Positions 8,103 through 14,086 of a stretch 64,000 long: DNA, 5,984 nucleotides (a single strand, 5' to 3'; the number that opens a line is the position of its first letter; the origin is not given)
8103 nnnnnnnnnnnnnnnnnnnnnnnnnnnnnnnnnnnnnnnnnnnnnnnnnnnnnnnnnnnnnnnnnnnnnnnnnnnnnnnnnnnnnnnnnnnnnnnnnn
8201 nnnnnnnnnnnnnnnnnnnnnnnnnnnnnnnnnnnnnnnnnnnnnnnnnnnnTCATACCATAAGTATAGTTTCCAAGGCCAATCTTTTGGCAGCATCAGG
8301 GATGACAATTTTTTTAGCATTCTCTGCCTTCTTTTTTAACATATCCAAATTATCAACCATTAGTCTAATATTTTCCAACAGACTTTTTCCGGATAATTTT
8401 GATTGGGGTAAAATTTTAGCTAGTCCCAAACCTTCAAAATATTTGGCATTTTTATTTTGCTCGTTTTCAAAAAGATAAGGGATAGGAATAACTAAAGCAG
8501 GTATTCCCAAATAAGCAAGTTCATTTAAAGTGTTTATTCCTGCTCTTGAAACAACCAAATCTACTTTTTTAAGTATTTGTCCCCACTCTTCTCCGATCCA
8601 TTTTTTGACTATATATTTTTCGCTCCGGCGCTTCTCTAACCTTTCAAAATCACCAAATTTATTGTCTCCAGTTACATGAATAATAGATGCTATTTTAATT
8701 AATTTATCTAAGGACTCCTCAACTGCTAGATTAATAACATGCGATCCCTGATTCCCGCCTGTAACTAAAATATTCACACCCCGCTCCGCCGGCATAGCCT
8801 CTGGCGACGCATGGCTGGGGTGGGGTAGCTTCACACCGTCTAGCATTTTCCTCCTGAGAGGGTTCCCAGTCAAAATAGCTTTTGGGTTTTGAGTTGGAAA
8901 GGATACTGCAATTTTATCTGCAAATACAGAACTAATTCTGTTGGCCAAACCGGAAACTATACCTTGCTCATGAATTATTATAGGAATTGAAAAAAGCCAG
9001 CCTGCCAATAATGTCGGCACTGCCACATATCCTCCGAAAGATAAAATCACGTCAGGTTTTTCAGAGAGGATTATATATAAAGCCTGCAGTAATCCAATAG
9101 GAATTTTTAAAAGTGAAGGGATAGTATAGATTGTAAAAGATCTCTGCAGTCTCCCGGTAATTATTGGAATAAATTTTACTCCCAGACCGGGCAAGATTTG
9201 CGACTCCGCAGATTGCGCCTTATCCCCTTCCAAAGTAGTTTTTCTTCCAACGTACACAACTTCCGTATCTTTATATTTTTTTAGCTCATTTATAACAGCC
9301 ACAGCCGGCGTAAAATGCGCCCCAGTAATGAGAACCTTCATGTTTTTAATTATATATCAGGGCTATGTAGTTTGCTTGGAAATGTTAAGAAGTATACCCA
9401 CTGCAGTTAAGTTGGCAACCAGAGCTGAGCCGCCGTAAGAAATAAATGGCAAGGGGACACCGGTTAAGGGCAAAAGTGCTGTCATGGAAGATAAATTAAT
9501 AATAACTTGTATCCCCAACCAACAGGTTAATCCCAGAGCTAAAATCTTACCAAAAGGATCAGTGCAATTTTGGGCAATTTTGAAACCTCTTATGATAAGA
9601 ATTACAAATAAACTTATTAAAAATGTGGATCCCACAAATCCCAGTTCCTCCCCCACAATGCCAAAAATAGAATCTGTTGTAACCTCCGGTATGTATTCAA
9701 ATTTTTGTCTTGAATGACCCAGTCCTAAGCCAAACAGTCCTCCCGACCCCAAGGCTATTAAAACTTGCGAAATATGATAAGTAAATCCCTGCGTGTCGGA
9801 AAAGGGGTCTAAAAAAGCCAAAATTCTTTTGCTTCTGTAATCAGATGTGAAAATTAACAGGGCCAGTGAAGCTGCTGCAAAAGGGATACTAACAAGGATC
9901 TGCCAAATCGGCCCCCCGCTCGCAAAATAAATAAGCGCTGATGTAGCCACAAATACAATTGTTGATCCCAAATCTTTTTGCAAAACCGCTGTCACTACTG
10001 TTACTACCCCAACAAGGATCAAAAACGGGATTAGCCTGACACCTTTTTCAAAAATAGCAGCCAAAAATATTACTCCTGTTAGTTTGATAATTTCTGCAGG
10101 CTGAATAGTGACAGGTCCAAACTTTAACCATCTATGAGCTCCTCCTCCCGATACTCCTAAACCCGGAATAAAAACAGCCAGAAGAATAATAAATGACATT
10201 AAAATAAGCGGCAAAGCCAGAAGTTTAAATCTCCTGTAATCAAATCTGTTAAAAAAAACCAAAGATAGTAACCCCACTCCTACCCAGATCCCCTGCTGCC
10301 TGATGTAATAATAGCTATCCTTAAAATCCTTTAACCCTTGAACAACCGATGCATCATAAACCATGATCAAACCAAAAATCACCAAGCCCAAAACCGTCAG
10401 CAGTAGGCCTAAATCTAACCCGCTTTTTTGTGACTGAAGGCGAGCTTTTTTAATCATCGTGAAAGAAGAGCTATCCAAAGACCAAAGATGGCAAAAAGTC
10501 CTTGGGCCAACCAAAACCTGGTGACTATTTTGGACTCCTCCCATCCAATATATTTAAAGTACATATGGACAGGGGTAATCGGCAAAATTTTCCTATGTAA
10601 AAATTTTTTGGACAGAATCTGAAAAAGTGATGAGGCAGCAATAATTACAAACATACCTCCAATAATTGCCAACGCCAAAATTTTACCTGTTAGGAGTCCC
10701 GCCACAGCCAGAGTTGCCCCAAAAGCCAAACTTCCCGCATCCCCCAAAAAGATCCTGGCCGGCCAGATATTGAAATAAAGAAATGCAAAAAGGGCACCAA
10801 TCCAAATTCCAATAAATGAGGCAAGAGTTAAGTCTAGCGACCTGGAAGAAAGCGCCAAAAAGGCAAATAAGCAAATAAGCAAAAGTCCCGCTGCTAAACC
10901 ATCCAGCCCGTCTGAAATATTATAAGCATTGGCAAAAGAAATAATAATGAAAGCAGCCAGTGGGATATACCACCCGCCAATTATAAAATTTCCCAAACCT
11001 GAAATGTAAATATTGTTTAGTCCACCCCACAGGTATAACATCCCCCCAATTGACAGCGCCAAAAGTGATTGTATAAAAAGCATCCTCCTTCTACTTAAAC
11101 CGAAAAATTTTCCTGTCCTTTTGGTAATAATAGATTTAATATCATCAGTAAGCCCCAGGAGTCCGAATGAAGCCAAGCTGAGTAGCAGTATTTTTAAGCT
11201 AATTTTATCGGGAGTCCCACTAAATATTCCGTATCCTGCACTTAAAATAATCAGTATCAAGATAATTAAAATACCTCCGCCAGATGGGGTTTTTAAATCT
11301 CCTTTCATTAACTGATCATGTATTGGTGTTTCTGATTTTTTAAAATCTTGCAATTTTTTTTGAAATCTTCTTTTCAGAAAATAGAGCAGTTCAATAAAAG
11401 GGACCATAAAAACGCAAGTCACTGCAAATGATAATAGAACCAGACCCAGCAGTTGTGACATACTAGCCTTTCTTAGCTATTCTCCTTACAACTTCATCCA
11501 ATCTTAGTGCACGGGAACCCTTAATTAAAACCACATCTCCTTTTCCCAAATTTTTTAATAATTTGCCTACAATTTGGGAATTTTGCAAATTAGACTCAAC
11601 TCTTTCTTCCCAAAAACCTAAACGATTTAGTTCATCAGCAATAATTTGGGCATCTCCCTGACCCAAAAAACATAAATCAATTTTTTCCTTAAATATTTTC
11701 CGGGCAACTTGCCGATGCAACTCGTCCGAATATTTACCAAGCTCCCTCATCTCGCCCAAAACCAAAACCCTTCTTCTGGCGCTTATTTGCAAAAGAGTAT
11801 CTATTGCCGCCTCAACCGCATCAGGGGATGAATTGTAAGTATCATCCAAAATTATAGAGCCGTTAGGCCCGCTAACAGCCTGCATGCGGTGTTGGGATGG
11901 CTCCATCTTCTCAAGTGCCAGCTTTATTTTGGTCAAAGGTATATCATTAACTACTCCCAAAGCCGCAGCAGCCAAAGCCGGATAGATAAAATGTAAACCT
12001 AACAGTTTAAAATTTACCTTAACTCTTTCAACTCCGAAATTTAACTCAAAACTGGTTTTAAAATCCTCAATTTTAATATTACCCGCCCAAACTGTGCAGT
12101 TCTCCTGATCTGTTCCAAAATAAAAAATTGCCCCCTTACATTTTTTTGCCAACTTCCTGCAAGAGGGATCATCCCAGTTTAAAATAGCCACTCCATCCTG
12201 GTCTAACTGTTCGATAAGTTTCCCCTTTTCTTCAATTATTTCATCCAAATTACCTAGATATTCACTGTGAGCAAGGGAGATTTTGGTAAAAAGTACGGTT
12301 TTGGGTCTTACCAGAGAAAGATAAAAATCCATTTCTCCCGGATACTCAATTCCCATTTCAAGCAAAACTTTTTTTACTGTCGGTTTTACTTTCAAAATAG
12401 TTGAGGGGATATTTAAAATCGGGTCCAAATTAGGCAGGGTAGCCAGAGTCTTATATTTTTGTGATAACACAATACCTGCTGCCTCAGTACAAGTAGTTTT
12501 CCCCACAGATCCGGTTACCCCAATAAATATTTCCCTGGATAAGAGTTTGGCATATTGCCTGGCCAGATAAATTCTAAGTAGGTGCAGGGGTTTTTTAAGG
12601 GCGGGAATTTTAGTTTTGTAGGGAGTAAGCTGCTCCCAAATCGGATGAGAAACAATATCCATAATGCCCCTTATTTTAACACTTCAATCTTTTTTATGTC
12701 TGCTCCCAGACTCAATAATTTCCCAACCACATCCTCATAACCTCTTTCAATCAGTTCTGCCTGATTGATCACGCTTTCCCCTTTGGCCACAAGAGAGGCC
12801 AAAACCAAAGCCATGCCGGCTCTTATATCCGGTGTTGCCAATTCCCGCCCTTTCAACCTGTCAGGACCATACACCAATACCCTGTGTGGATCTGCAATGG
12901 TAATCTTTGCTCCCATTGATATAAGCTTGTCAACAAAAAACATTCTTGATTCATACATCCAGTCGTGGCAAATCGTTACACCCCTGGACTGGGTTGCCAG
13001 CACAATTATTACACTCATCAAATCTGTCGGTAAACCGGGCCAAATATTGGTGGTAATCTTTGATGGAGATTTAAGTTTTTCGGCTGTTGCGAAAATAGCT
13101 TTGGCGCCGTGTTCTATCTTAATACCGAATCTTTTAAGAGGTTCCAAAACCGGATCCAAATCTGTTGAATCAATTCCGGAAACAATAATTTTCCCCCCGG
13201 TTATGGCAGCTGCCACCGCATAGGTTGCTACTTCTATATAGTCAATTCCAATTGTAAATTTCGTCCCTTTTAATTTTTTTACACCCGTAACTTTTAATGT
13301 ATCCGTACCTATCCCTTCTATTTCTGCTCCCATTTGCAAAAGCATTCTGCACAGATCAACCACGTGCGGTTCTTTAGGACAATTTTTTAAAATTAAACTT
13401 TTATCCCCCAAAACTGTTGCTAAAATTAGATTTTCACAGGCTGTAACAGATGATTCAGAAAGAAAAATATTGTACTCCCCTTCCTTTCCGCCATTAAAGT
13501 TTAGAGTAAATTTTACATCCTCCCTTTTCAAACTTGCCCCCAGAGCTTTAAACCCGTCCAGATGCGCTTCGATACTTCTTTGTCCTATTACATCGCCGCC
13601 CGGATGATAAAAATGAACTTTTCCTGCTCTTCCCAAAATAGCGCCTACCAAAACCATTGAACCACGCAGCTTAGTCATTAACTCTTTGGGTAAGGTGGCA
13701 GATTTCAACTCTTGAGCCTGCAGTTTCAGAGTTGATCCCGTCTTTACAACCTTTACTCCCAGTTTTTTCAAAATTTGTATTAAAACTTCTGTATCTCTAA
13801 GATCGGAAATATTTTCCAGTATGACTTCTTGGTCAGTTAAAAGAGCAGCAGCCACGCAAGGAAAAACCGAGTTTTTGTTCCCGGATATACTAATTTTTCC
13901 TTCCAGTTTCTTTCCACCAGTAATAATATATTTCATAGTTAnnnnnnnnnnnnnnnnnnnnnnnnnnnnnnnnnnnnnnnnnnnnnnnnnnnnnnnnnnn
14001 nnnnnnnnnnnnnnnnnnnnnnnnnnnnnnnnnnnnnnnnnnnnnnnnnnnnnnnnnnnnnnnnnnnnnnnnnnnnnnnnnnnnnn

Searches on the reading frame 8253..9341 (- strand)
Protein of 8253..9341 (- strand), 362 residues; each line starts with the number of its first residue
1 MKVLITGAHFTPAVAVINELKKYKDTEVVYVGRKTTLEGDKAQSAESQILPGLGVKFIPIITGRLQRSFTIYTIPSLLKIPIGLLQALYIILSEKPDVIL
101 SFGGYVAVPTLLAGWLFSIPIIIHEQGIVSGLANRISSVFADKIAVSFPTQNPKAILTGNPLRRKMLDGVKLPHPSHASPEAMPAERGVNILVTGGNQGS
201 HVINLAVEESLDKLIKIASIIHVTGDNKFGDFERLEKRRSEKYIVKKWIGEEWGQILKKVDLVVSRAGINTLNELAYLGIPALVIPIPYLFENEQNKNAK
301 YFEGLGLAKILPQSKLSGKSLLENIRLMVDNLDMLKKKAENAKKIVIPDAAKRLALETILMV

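Call 84: search_protein_families(library=pfam, proteins=[window:8253-9341:-], max_evalue=0.00001)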
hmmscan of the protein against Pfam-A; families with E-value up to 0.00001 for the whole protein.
window:8253-9341:- (362 aa): 2 families
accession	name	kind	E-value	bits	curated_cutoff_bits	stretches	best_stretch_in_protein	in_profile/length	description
PF04101.22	Glyco_tran_28_C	-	2.5e-29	102.9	22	1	191-354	2-166/166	Glycosyltransferase family 28 C-terminal domain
PF03033.26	Glyco_transf_28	-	3e-23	82.9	26.2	1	6-145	8-138/139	Glycosyltransferase family 28 N-terminal domain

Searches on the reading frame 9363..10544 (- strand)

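Call 84: search_protein_families(library=pfam, proteins=[window:9363-10544:-], max_evalue=0.00001)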
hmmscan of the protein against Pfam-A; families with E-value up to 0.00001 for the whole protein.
window:9363-10544:- (393 aa): 1 family
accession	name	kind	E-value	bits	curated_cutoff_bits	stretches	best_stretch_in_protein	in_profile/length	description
PF01098.24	FTSW_RODA_SPOVE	-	3.7e-99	332.5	26.4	1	48-392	4-354/356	Cell cycle protein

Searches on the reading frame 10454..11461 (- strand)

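Call 84: search_protein_families(library=pfam, proteins=[window:10454-11461:-], max_evalue=0.00001)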
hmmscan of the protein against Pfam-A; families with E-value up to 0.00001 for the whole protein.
window:10454-11461:- (335 aa): 1 family
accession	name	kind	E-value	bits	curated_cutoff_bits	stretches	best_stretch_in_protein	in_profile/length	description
PF00953.26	Glycos_transf_4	-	1.3e-25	90.7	27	1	91-256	3-157/160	Glycosyl transferase family 4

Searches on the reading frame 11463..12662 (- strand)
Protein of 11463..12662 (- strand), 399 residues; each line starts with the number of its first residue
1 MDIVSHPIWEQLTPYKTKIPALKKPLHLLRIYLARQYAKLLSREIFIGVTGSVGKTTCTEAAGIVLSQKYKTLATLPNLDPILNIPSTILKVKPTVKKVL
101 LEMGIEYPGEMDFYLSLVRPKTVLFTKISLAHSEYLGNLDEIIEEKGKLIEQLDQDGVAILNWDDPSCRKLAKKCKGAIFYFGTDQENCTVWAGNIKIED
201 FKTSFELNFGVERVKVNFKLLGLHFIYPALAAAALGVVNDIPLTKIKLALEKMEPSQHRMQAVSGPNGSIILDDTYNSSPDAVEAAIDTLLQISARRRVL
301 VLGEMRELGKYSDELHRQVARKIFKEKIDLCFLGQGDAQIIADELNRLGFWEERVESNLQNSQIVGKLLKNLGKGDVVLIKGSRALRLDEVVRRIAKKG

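Call 84: search_protein_families(library=pfam, proteins=[window:11463-12662:-], max_evalue=0.00001)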
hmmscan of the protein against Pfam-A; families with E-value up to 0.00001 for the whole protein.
window:11463-12662:- (399 aa): 2 families
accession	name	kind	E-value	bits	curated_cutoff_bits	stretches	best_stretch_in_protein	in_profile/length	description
PF08245.18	Mur_ligase_M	-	1.4e-34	120.3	24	1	49-235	1-199/200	Mur ligase middle domain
PF02875.26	Mur_ligase_C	-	5.2e-19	69.8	28.4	1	258-384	1-127/127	Mur ligase, glutamate ligase domain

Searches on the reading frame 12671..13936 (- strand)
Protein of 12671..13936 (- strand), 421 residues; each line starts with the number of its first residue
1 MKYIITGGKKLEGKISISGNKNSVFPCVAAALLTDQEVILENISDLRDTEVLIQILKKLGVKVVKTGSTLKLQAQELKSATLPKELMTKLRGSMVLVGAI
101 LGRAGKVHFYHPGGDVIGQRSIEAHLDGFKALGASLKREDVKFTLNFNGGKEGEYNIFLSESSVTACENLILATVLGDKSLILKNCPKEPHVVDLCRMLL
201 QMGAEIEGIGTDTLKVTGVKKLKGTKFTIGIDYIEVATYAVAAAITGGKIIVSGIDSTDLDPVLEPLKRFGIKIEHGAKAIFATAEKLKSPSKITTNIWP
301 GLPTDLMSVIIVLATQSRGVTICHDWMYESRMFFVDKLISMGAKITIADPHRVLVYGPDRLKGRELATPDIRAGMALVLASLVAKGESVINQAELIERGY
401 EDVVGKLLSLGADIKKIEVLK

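Call 84: search_protein_families(library=pfam, proteins=[window:12671-13936:-], max_evalue=0.00001)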
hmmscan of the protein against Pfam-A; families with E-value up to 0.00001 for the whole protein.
window:12671-13936:- (421 aa): 1 family
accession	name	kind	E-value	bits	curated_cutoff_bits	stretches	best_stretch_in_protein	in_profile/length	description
PF00275.25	EPSP_synthase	-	3e-70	237.5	22.8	1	6-407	2-417/417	EPSP synthase (3-phosphoshikimate 1-carboxyvinyltransferase)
